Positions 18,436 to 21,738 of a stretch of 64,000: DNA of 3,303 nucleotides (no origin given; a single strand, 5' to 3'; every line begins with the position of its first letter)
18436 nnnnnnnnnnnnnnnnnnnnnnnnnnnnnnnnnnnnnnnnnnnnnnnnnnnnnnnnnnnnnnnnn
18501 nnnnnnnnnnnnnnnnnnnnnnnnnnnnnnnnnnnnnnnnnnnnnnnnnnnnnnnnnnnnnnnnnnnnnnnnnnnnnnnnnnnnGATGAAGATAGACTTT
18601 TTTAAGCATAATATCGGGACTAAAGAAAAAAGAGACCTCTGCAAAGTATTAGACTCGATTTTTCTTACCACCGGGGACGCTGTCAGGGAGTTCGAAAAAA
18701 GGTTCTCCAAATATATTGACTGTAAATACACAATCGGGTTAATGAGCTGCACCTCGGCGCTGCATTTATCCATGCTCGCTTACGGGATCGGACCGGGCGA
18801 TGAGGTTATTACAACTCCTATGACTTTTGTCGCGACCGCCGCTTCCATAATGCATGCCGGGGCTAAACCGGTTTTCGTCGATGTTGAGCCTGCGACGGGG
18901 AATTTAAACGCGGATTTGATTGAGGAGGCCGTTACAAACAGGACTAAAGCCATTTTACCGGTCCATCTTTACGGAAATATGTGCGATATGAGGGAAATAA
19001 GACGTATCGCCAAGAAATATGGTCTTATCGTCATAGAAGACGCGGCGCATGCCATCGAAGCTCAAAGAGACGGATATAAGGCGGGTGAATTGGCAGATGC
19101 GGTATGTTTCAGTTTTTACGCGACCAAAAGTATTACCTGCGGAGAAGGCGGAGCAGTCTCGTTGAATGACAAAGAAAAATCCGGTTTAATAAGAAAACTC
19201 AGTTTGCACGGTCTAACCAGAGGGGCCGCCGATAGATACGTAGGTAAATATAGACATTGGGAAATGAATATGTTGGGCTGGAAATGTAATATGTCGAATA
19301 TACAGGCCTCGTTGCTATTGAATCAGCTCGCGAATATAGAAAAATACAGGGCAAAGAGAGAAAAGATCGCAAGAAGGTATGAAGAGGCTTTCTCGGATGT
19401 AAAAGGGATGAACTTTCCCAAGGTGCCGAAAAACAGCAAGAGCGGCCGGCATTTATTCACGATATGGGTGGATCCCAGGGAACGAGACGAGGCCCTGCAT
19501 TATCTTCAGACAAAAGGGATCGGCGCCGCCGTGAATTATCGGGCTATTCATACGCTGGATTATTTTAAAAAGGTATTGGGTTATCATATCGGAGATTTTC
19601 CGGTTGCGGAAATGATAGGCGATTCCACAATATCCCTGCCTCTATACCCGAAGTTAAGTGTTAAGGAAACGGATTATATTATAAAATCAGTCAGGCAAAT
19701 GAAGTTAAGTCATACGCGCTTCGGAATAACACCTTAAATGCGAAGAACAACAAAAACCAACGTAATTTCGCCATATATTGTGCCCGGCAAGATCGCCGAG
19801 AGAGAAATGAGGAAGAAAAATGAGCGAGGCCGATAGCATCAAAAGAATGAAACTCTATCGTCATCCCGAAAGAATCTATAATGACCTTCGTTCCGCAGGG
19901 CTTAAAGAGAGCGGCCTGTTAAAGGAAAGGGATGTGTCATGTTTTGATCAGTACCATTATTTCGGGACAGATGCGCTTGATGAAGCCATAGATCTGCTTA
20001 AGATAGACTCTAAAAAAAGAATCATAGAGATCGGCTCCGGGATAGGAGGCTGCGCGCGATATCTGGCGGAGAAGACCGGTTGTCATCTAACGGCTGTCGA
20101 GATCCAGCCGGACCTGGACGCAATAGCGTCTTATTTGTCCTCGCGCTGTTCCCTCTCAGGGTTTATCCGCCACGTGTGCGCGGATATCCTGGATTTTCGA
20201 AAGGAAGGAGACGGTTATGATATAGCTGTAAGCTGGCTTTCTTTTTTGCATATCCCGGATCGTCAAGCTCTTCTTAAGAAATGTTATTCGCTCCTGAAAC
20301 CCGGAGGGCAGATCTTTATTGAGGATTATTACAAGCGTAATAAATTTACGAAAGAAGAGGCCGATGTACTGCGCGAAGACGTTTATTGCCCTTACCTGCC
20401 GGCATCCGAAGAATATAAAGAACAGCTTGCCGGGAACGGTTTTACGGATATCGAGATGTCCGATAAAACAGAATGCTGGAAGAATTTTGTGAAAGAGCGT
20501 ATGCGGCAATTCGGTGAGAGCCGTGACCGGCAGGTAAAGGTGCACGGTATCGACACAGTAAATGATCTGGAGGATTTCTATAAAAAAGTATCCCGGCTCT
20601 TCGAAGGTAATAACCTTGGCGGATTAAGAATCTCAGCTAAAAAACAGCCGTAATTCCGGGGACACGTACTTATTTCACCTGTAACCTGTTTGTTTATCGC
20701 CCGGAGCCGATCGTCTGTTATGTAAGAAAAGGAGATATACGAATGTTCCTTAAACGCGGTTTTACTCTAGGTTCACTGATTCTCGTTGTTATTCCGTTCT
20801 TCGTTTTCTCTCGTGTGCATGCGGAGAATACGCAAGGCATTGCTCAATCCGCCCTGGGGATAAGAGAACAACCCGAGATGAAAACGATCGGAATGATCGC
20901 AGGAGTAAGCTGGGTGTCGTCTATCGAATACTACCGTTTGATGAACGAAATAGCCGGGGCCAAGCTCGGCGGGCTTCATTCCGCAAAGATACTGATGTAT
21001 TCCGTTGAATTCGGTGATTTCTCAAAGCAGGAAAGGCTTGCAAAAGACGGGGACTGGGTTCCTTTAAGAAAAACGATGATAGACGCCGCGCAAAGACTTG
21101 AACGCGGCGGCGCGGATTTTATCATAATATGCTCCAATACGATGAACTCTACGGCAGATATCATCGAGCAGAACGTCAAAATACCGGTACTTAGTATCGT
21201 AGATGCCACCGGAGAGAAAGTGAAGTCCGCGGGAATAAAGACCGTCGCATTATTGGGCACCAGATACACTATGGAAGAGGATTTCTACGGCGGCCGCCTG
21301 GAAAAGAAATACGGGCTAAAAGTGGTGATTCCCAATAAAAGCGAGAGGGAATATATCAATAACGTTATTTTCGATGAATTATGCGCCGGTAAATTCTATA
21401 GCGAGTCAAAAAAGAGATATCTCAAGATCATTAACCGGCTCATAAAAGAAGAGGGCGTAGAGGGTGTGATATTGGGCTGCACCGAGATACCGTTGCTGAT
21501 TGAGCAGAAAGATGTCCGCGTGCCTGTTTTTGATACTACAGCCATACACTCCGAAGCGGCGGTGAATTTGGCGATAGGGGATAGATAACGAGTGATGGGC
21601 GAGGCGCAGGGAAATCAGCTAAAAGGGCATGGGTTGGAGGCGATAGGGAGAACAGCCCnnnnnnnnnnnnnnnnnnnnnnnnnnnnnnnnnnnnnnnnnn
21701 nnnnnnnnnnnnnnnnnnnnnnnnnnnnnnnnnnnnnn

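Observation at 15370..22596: Perfect 33-bp inverted repeats bracket a 7.2-kb amino-sugar/iron cassette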

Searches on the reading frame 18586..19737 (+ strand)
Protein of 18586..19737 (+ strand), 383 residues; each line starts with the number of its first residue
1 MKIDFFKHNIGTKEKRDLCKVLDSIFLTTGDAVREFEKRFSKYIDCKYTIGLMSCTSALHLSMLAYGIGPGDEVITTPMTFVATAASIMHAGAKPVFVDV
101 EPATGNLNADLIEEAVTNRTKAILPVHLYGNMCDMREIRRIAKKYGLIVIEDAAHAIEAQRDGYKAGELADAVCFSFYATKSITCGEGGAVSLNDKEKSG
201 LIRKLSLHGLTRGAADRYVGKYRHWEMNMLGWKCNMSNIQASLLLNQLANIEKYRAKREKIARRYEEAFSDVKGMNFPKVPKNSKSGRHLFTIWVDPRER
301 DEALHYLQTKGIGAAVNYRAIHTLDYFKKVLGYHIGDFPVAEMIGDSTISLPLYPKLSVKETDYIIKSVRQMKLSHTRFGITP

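Call 10: search_protein_families(library=pfam, proteins=[window:18586-19737:+])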
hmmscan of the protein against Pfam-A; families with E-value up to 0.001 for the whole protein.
window:18586-19737:+ (383 aa): 4 families
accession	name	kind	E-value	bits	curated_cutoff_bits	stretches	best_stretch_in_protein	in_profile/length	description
PF01041.23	DegT_DnrJ_EryC1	-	1.3e-117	393.5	19.8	1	10-370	3-360/360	DegT/DnrJ/EryC1/StrS aminotransferase family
PF01212.27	Beta_elim_lyase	-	3.4e-08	33.6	27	1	32-276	33-272/288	Beta-eliminating lyase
PF00266.25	Aminotran_5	-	1.1e-07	31.6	21.5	1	31-159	43-182/371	Aminotransferase class-V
PF00155.27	Aminotran_1_2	-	2.1e-06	27.6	19.7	1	33-159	44-192/361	Aminotransferase class I and II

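Call 46: find_homologous_proteins(query=window:18586-19737:+, max_evalue=1e-40)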
Query window:18586-19737:+ (383 aa): 7996 proteins with E <= 1e-40 among 8000 candidates; the best 120 are listed.
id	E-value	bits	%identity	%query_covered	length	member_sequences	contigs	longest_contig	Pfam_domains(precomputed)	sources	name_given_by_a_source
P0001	1.3e-243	826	95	100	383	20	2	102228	PF00155.28,PF00266.26,PF01212.28,PF01041.24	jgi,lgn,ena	-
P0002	3.4e-225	765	90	97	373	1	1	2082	PF00155.28,PF00266.26,PF01212.28,PF01041.24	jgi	-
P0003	3.3e-220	749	88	97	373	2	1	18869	PF00155.28,PF00266.26,PF01212.28,PF01041.24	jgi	-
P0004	3.7e-220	749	88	100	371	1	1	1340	PF00155.28,PF01212.28,PF01041.24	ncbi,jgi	jgi:dTDP-4-amino-4,6-dideoxygalactose transaminase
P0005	3.6e-190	650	74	97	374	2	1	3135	PF00155.28,PF00266.26,PF01212.28,PF01041.24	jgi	-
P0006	3.2e-189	647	73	97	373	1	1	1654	PF00155.28,PF00266.26,PF01212.28,PF01041.24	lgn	-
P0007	1.1e-177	609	72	96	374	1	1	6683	PF00155.28,PF00266.26,PF01041.24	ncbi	ncbi:MAG: DegT/DnrJ/EryC1/StrS family aminotransferase [Candidatus Omnitrophota bacterium]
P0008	1.1e-160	553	65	97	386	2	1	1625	PF00155.28,PF00266.26,PF01212.28,PF01041.24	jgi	jgi:dTDP-4-amino-4,6-dideoxygalactose transaminase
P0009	9.1e-160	550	64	97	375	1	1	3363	PF00155.28,PF00266.26,PF01041.24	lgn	-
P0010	9.1e-160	550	64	97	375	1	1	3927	PF00155.28,PF00266.26,PF01041.24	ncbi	-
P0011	1.1e-159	550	64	98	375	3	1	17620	PF00155.28,PF00266.26,PF01212.28,PF01041.24,PF01276.27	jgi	-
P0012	1.1e-159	550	65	97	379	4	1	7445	PF00155.28,PF00266.26,PF01041.24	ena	-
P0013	4.4e-159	548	64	98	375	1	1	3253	PF00155.28,PF01041.24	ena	-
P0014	5.8e-159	547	62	97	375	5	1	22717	PF00155.28,PF01041.24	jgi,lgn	jgi:UDP-4-amino-4-deoxy-L-arabinose-oxoglutarate aminotransferase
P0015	1.3e-158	546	62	97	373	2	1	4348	PF00155.28,PF01212.28,PF01041.24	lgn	-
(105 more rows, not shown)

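Call 47: find_encoding_contigs(protein=P0001, flank=10000, max_places=4)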
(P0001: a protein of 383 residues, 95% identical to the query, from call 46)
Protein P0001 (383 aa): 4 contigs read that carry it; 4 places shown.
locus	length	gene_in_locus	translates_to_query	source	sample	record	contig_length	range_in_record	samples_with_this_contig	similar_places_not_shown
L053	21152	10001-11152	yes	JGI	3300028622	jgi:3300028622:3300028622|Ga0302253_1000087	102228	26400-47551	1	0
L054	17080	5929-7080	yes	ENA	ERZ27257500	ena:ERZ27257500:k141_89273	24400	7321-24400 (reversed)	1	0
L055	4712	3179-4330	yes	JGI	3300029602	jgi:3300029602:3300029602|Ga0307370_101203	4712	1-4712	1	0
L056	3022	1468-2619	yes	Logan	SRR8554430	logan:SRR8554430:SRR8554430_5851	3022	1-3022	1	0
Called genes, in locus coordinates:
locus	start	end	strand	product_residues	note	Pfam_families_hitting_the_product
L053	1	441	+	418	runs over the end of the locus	PF02361:CbiQ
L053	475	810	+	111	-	-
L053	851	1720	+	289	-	PF02915:Rubrerythrin (faint), PF01988:VIT1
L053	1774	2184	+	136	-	PF01451:LMWPc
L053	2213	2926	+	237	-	PF00753:Lactamase_B (weak), PF12706:Lactamase_B_2 (weak)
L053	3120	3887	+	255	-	-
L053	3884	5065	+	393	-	PF00266:Aminotran_5, PF01212:Beta_elim_lyase, PF01041:DegT_DnrJ_EryC1 (weak)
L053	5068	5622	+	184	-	PF01583:APS_kinase, PF06414:Zeta_toxin (weak), PF13238:AAA_18 (weak), PF13671:AAA_33 (faint)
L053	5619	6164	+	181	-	-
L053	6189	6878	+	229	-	-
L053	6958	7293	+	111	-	PF01541:GIY-YIG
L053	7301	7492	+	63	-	PF12464:Mac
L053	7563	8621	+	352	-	PF00892:EamA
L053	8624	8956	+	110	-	-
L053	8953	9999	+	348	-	PF01073:3Beta_HSD (faint), PF01370:Epimerase, PF16363:GDP_Man_Dehyd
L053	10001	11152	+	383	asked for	PF01041:DegT_DnrJ_EryC1, PF00155:Aminotran_1_2 (weak), PF00266:Aminotran_5 (faint), PF01212:Beta_elim_lyase (weak)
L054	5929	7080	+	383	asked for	PF01041:DegT_DnrJ_EryC1, PF00155:Aminotran_1_2 (weak), PF00266:Aminotran_5 (faint), PF01212:Beta_elim_lyase (weak)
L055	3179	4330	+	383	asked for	PF01041:DegT_DnrJ_EryC1, PF00155:Aminotran_1_2 (weak), PF00266:Aminotran_5 (faint), PF01212:Beta_elim_lyase (weak)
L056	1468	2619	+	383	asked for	PF01041:DegT_DnrJ_EryC1, PF00155:Aminotran_1_2 (weak), PF00266:Aminotran_5 (faint), PF01212:Beta_elim_lyase (weak)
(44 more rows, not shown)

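Call 48: find_encoding_contigs(protein=P0003, flank=10000, max_places=3)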
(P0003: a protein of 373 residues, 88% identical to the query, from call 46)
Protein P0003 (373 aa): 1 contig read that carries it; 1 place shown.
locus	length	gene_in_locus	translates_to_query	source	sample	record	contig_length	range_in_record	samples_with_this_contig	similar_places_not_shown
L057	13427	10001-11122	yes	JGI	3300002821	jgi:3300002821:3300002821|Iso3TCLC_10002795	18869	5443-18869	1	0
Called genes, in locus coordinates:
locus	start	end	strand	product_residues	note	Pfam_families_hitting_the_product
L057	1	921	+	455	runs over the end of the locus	PF13481:AAA_25 (faint), PF00005:ABC_tran, PF02463:SMC_N (faint), PF13476:AAA_23 (faint), PF13555:AAA_29 (faint), PF13304:AAA_21 (faint), PF00005:ABC_tran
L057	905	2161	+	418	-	PF02361:CbiQ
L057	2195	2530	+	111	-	-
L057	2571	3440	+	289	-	PF02915:Rubrerythrin (faint), PF01988:VIT1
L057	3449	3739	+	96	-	-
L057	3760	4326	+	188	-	PF00753:Lactamase_B (weak)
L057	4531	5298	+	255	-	-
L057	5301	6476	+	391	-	PF00266:Aminotran_5, PF01212:Beta_elim_lyase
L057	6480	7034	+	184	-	PF01583:APS_kinase, PF13238:AAA_18 (weak)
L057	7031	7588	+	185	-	PF01467:CTP_transf_like (faint)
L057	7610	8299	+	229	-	-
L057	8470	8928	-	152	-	-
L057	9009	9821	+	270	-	PF02535:Zip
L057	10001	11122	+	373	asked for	PF01041:DegT_DnrJ_EryC1, PF00155:Aminotran_1_2, PF00266:Aminotran_5 (faint), PF01212:Beta_elim_lyase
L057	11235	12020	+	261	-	PF02353:CMAS (weak), PF13489:Methyltransf_23, PF13847:Methyltransf_31 (weak), PF08241:Methyltransf_11, PF08242:Methyltransf_12, PF13649:Methyltransf_25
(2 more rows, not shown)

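Call 81: search_protein_families(library=ncbifam, proteins=[window:18586-19737:+], max_evalue=0.00001)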
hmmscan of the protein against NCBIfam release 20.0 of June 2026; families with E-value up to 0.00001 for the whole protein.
window:18586-19737:+ (383 aa): 13 families
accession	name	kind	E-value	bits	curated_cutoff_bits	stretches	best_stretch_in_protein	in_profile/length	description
TIGR03588.1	PseC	equivalog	3.9e-98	328.8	423.5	1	5-372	4-379/380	UDP-4-amino-4,6-dideoxy-N-acetyl-beta-L-altrosamine transaminase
NF008658.2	PRK11658.1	equivalog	2.2e-82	276.7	631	1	4-372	6-376/379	UDP-4-amino-4-deoxy-L-arabinose aminotransferase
NF008687.0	PRK11706.1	equivalog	4.6e-73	246.1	375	1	3-372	2-373/375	dTDP-4-amino-4,6-dideoxygalactose transaminase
TIGR04181.1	NHT_00031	hypoth_equivalog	2.9e-71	240.2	420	1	9-352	7-357/359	LegC family aminotransferase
TIGR02379.1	ECA_wecE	subfamily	2.5e-60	204.2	434.85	1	29-371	29-373/376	dTDP-4-amino-4,6-dideoxy-D-glucose transaminase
TIGR04427.1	PLP_DesI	equivalog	1e-51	176.3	650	1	18-370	38-380/390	dTDP-4-dehydro-6-deoxyglucose aminotransferase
NF011936.0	PRK15407.1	equivalog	9.3e-50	169.6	423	1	15-372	49-435/440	lipopolysaccharide biosynthesis protein RfbH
NF005816.0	PRK07682.1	equivalog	2.4e-10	39.6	620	1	52-156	96-206/390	aminotransferase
NF006488.0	PRK08912.1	equivalog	3.8e-07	29.4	498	1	55-134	96-177/387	aminotransferase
NF004975.0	PRK06348.1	equivalog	1e-06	28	549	1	51-153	91-202/384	pyridoxal phosphate-dependent aminotransferase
NF005817.0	PRK07683.1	equivalog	2.3e-06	26.6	575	1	56-126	99-171/387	aminotransferase A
NF004621.0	PRK05957.1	equivalog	4e-06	25.8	498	1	68-154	110-201/389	pyridoxal phosphate-dependent aminotransferase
NF041364.1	GntC_guanitoxin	equivalog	5.2e-06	25.6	415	0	63-155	76-176/356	guanitoxin biosynthesis PLP-dependent (S)-gamma-hydroxy-L-arginine cyclodehydratase GntC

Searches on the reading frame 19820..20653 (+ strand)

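Call 10: search_protein_families(library=pfam, proteins=[window:19820-20653:+])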
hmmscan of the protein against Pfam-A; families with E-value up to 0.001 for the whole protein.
window:19820-20653:+ (277 aa): 8 families
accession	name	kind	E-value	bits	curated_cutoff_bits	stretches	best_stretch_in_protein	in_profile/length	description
PF13489.12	Methyltransf_23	-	1.4e-16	61.1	27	1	53-211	9-162/164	Methyltransferase domain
PF13649.12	Methyltransf_25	-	1.6e-13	51.5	27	1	68-163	1-97/97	Methyltransferase domain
PF08241.18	Methyltransf_11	-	3e-13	50.6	21.2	1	70-167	2-95/95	Methyltransferase domain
PF08242.18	Methyltransf_12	-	6.2e-13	49.7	30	1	69-164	1-97/98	Methyltransferase domain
PF13847.12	Methyltransf_31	-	5e-08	33.2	27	1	62-177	1-119/145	Methyltransferase domain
PF02353.26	CMAS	-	1.7e-05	24.8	27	1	53-262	51-264/273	Mycolic acid cyclopropane synthetase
PF05891.18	Methyltransf_PK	-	6.6e-05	23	27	1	62-187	53-182/218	AdoMet dependent proline di-methyltransferase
PF00398.26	RrnaAD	-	0.00026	20.6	24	1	52-127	18-89/263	Ribosomal RNA adenine dimethylase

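Call 81: search_protein_families(library=ncbifam, proteins=[window:19820-20653:+], max_evalue=0.00001)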
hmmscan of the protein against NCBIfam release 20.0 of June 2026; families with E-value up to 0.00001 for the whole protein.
window:19820-20653:+ (277 aa): 9 families
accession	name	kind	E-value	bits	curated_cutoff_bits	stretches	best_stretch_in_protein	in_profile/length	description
NF041675.1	sarc_dimgly_tmase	equivalog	1.4e-16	61.3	550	1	61-269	63-268/278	sarcosine/dimethylglycine N-methyltransferase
NF045667.1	MTase_DVU1556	equivalog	1.5e-14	54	155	1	49-226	7-178/213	DVU_1556 family methyltransferase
NF043040.1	corrin_prot_MT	hypoth_equivalog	2.9e-10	39.9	180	1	63-176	40-156/216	corrinoid protein-associated methyltransferase CpaM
NF041536.1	ArsM_DUF2284_UU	exception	1.1e-08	33.9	575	1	58-217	70-231/459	arsenite methyltransferase/DUF2284 domain selenoprotein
NF053839.1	CPFASynBruc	equivalog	1.2e-08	34.3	600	1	60-202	170-311/410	cyclopropane fatty acid synthase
TIGR01983.1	UbiG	equivalog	1.4e-08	34.4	102.95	1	64-168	49-152/228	bifunctional 2-polyprenyl-6-hydroxyphenol methylase/3-demethylubiquinol 3-O-methyltransferase UbiG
NF041537.1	ArsM_AhpD_UU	exception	6.2e-07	28.5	510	1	61-217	73-231/345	arsenite methyltransferase/AhpD domain selenoprotein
TIGR02072.1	BioC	equivalog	5.9e-06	26.2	184.95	1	64-174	34-139/244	malonyl-ACP O-methyltransferase BioC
NF008686.0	PRK11705.1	equivalog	7.3e-06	25.3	400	0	53-167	156-265/383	cyclopropane fatty acyl phospholipid synthase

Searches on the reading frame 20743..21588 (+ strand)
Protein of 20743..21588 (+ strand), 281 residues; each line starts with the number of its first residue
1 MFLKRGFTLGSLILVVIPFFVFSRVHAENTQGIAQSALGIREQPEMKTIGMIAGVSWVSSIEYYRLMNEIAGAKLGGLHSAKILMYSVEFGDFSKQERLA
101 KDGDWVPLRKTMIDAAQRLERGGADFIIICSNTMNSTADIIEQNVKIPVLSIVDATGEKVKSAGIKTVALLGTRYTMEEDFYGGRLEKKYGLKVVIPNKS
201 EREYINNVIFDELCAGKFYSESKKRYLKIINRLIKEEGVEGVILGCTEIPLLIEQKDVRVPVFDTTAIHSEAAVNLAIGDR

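Call 10: search_protein_families(library=pfam, proteins=[window:20743-21588:+])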
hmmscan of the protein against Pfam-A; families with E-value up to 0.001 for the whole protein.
window:20743-21588:+ (281 aa): 1 family
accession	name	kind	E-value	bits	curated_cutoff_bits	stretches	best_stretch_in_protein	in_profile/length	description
PF01177.27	Asp_Glu_race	-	4.3e-39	134.9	31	1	52-272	1-210/211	Asp/Glu/Hydantoin racemase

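Call 81: search_protein_families(library=ncbifam, proteins=[window:20743-21588:+], max_evalue=0.00001)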
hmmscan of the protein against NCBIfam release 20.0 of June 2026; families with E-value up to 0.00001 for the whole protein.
window:20743-21588:+ (281 aa): 6 families
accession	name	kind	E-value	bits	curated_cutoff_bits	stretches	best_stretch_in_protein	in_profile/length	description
NF007569.0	PRK10200.1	equivalog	1.6e-78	263.6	417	1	46-276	1-227/230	aspartate/glutamate racemase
TIGR00035.1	asp_race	subfamily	6.3e-67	225.6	93.1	1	46-280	2-230/236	amino acid racemase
NF052483.1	racemase_CuyB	equivalog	1.3e-26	93.9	190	1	110-276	58-224/225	cysteate racemase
TIGR00067.1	glut_race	equivalog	7.2e-09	35.4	146.65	1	125-254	63-188/251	glutamate racemase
NF002035.0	PRK00865.1-3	equivalog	4.3e-07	29.8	328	1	125-254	67-192/267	glutamate racemase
NF002034.1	PRK00865.1-1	equivalog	5.6e-06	25.8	408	1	126-274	64-208/260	glutamate racemase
